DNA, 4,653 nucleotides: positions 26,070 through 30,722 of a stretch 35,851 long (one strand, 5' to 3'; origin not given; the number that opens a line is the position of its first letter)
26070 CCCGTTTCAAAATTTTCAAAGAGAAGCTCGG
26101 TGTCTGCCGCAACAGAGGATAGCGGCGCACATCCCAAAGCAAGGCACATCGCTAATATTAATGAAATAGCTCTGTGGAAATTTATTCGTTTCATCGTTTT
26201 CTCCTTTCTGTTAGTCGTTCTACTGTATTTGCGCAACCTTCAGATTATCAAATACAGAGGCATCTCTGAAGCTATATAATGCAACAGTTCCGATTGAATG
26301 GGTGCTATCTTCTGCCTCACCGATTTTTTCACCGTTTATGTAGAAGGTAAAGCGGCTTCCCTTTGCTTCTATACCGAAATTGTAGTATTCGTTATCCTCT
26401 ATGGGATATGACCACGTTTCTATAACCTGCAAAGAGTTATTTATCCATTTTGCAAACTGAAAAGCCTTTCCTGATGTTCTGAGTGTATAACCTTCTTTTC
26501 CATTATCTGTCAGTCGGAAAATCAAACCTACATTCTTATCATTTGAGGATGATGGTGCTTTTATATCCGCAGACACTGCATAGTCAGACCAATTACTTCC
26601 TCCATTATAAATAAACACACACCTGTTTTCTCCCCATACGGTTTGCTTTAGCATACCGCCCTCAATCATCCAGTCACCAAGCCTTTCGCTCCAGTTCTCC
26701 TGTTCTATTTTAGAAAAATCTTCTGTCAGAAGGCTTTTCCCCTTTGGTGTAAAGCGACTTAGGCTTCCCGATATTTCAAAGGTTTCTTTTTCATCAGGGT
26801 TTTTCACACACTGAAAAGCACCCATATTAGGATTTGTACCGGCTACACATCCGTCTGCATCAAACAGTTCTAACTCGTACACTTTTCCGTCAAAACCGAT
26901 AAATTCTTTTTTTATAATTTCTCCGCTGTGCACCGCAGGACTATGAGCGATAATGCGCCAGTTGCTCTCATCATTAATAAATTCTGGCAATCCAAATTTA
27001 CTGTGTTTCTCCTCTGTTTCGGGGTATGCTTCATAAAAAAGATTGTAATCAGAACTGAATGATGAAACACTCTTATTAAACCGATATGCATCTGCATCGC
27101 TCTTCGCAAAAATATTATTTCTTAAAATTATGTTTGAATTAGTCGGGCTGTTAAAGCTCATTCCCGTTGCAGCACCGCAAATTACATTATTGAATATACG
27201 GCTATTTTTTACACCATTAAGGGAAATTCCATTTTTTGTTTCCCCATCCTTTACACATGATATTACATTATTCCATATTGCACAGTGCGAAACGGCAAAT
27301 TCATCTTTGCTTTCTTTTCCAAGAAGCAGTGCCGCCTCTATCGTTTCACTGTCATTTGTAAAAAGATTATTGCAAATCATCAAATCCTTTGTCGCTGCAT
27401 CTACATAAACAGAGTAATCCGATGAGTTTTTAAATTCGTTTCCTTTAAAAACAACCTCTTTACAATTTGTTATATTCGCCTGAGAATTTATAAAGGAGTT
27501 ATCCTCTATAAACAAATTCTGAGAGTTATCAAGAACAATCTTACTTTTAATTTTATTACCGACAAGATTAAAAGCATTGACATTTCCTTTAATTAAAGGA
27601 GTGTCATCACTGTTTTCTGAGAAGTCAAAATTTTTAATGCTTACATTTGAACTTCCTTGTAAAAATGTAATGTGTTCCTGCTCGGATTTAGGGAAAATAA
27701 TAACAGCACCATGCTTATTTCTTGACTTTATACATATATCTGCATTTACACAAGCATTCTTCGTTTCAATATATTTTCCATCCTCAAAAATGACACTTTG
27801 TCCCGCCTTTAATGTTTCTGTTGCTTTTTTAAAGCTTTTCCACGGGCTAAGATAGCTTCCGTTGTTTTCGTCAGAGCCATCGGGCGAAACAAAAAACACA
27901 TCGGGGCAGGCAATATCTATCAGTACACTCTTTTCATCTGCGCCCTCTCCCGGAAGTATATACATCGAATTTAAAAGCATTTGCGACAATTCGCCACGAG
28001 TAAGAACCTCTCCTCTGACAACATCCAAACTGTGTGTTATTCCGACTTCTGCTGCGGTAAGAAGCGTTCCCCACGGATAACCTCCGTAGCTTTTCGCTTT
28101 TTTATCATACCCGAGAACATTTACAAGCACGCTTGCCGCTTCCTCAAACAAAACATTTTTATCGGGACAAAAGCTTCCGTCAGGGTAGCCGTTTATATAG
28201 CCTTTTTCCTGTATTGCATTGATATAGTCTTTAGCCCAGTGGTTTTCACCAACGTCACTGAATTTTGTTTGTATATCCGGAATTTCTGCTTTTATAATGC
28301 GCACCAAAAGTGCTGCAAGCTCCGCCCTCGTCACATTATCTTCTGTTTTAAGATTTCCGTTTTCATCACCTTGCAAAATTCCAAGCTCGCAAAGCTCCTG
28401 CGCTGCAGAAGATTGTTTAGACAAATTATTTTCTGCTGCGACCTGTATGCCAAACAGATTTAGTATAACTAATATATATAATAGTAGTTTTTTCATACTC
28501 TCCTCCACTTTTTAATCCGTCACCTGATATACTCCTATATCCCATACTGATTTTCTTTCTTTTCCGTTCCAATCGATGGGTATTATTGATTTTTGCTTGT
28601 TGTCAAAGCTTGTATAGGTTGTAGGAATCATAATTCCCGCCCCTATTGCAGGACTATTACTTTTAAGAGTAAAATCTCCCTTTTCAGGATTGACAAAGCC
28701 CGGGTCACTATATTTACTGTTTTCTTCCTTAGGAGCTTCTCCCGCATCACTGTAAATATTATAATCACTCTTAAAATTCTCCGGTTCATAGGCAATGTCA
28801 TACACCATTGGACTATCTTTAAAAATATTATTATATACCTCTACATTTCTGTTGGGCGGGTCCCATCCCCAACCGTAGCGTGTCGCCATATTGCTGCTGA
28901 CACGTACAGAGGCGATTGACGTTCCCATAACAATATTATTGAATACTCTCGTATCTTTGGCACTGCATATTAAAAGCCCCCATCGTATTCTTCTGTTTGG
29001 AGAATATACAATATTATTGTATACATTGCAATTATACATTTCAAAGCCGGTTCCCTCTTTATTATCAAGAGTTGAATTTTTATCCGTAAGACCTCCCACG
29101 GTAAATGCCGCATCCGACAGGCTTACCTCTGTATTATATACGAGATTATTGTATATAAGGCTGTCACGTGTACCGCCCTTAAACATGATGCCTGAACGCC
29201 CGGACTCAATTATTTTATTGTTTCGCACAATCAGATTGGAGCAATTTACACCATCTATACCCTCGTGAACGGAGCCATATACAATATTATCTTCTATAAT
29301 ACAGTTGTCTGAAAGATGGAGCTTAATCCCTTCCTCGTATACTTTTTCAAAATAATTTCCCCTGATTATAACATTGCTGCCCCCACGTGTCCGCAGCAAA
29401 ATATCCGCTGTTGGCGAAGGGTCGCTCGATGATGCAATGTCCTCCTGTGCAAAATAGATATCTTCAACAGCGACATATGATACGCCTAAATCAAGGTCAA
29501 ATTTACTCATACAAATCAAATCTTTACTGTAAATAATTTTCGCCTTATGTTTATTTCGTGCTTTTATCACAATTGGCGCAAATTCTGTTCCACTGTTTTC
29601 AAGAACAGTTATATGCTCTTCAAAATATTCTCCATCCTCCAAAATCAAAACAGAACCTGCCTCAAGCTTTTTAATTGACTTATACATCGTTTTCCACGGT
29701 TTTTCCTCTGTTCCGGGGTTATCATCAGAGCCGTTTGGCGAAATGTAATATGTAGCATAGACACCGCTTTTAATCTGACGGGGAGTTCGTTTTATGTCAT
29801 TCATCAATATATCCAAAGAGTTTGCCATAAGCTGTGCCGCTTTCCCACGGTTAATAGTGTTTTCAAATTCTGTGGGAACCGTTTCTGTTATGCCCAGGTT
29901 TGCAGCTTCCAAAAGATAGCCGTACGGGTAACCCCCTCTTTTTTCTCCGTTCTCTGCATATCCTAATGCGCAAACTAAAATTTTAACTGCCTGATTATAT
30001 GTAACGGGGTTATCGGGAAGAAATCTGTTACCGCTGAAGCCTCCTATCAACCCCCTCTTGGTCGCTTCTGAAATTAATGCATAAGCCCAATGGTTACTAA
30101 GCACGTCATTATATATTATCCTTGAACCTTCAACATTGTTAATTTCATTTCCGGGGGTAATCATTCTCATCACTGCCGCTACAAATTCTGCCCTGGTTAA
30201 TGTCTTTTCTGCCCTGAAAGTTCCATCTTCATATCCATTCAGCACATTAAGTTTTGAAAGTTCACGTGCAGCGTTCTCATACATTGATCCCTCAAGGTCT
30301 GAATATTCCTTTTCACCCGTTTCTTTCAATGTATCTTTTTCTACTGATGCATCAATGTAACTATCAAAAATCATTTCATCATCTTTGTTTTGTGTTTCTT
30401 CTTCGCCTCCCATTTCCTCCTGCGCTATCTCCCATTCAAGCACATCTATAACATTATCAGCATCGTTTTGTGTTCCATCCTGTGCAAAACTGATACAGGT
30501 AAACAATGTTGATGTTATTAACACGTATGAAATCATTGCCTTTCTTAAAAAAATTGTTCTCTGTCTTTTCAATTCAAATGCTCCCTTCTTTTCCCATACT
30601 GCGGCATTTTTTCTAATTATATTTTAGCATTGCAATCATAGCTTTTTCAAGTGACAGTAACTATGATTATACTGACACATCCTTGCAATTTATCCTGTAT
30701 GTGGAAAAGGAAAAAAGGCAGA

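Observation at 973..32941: About 30-kb, 20-gene single-strand operon: an S-layer-tethered glycan utilisation system with no recognisable classical glycoside hydrolase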

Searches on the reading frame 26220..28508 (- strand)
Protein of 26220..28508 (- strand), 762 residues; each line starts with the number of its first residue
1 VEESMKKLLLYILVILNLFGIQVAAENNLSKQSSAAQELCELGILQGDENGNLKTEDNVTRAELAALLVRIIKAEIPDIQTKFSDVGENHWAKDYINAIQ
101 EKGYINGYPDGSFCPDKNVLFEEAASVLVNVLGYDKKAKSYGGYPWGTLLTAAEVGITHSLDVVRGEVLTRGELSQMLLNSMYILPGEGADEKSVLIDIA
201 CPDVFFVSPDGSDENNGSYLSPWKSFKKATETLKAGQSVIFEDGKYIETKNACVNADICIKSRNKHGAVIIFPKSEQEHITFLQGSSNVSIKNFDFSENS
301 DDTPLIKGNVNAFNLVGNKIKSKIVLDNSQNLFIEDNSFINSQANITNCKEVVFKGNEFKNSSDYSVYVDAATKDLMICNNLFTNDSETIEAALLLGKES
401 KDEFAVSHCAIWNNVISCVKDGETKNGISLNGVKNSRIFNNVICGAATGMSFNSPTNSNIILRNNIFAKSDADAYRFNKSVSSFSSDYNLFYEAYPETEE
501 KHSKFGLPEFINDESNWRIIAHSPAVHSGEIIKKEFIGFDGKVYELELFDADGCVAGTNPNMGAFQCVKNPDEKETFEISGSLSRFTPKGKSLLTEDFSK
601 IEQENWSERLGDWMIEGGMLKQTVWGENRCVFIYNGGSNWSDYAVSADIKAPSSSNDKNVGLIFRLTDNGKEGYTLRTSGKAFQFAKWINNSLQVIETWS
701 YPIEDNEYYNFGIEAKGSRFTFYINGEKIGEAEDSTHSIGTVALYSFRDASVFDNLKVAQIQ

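Call 3: search_protein_families(library=pfam, proteins=[window:26220-28508:-], max_evalue=0.01)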
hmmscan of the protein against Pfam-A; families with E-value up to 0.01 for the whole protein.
window:26220-28508:- (762 aa): 5 families
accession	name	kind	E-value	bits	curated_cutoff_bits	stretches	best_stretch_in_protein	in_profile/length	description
PF00395.25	SLH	-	1.2e-18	67.2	20.8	2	82-125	1-44/44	S-layer homology domain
PF06439.18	3keto-disac_hyd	-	5.3e-08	33.6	26.8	1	604-758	17-186/187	3-keto-disaccharide hydrolase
PF05048.19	NosD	-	4.5e-06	26.7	23.6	1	317-466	34-169/212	Periplasmic copper-binding protein (NosD)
PF13385.13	Laminin_G_3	-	0.00022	21.9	27.6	1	641-738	17-111/151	Concanavalin A-like lectin/glucanases superfamily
PF07602.17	DUF1565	-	0.0019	18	20.3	0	211-248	3-40/257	Protein of unknown function (DUF1565)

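Call 5: search_protein_families(library=ncbifam, proteins=[window:26220-28508:-], max_evalue=0.01)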
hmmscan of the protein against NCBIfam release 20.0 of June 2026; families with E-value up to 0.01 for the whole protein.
window:26220-28508:- (762 aa): 2 families
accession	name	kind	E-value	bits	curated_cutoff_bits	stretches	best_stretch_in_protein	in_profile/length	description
NF041899.1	pec_ly_PelN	equivalog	6.9e-11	41.6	740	1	203-320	26-133/437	pectate lyase PelN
NF033190.2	inl_like_NEAT_1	exception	1.3e-09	36.9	1275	1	37-132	656-752/754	NEAT domain-containing leucine-rich repeat protein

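Call 9: search_solved_structures(query=window:26220-28508:-, max_evalue=0.1)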
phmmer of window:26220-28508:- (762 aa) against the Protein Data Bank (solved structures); distinct sequences matched with E-value up to 0.1: 10.
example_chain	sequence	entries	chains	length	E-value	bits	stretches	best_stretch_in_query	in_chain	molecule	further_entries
4b1l_A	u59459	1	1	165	4e-10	41.7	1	630-756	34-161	LEVANASE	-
4azz_A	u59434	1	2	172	4.1e-10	41.6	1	630-757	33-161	LEVANASE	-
4b1m_A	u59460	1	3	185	4.4e-10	41.6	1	630-756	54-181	LEVANASE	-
6bt4_A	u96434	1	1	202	1.3e-09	40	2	82-140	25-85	S-layer protein sap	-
3pyw_A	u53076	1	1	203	1.7e-09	39.6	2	82-140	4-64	S-layer protein sap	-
9g93_A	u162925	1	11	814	1.7e-08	36.3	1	65-140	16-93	S-layer protein sap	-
7zgx_A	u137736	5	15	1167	2.7e-05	25.7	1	82-139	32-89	S-layer protein SlpA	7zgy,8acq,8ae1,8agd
8bz2_A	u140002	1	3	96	4.8e-05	24.9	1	82-137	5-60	S-layer homology domain-containing protein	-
8bys_A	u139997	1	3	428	0.00036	22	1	81-136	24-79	S-layer homology domain-containing protein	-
8bym_A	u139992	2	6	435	0.00045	21.7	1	81-136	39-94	S-layer homology domain-containing protein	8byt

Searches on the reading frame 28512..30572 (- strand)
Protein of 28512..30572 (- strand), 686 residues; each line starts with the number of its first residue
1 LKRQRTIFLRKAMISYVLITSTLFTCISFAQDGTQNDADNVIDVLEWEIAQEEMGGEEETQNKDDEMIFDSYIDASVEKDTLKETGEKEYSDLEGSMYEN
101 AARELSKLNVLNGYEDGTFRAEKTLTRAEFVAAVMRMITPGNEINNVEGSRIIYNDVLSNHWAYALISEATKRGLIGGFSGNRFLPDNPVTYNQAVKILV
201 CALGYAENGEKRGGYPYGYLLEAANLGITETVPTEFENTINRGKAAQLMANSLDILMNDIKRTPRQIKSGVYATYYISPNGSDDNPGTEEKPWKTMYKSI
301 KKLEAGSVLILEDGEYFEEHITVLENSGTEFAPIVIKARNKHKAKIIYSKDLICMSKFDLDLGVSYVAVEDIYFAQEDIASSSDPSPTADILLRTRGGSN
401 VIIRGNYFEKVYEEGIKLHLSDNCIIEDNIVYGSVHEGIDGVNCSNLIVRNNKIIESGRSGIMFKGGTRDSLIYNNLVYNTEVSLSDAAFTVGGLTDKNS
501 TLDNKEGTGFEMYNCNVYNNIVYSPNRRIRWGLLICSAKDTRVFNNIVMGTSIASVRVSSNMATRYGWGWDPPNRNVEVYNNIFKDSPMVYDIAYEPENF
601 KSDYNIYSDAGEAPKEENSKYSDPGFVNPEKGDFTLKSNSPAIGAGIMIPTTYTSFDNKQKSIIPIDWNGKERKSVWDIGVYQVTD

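Call 3: search_protein_families(library=pfam, proteins=[window:28512-30572:-], max_evalue=0.01)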
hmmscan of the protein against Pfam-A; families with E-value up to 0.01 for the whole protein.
window:28512-30572:- (686 aa): 7 families
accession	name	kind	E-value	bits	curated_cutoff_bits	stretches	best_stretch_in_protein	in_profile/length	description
PF00395.25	SLH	-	5.7e-18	65.1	20.8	2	90-130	2-43/44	S-layer homology domain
PF13229.12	Beta_helix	-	5e-10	39.7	25.9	1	396-558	6-144/158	Right handed beta helix region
PF14592.12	Chondroitinas_B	-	1e-07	31.8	24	1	294-376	5-78/426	Chondroitinase B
PF22842.2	Pel9A-like_beta_helix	-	3.8e-06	26.6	25.2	1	273-317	9-53/370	Pel9A-like, right handed beta helix region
PF05048.19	NosD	-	4e-06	26.8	23.6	1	398-553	46-174/212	Periplasmic copper-binding protein (NosD)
PF07602.17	DUF1565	-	0.00017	21.5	20.3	1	280-319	2-41/257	Protein of unknown function (DUF1565)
PF17161.10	DUF5123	-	0.00021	22.8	35.1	1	573-641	23-103/113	Domain of unknown function (DUF5123)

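Call 5: search_protein_families(library=ncbifam, proteins=[window:28512-30572:-], max_evalue=0.01)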
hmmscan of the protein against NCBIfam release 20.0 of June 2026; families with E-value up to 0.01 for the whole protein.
window:28512-30572:- (686 aa): 6 families
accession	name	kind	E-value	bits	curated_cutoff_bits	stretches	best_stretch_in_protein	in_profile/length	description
NF033190.2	inl_like_NEAT_1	exception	1.6e-09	36.6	1275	1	87-202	640-751/754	NEAT domain-containing leucine-rich repeat protein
NF041899.1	pec_ly_PelN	equivalog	7.3e-07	28.3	740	1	269-316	22-69/437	pectate lyase PelN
NF047854.1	LIC10774_subfam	equivalog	0.00051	19.1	380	1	254-318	42-105/358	LIC10774/LIC10365 family surface protein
TIGR03805.1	beta_helix_1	subfamily_domain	0.00053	19.1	141.5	1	415-587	109-283/314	parallel beta-helix domain-containing protein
TIGR03804.1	para_beta_helix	repeat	0.001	18.7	19.45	1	396-434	5-42/44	parallel beta-helix repeat protein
NF033921.0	por_somb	subfamily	0.0067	15.1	100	0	109-134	28-53/485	iron uptake porin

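Call 8: search_solved_structures(query=window:28512-30572:-, max_evalue=0.1)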
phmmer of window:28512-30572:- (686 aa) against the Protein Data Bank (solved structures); distinct sequences matched with E-value up to 0.1: 6.
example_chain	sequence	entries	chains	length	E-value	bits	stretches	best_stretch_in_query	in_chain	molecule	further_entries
6kqs_A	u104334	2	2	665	4.1e-05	25.6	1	274-341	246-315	lacto-N-biosidase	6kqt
5olq_A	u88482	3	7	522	4.7e-05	25.4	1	273-317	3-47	Rhamnogalacturonan lyase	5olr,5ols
9rx2_A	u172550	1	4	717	0.00041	22.3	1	614-648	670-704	Parallel beta-helix repeat protein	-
7o78_A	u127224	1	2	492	0.0016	20.3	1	294-375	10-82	Polysaccharide lyase from Pseudopedobacter saltans, Pedsa3807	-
8bz2_A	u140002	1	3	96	0.0024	19.7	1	97-145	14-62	S-layer homology domain-containing protein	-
3vst_A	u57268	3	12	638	0.0054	18.5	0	275-318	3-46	Xylosidase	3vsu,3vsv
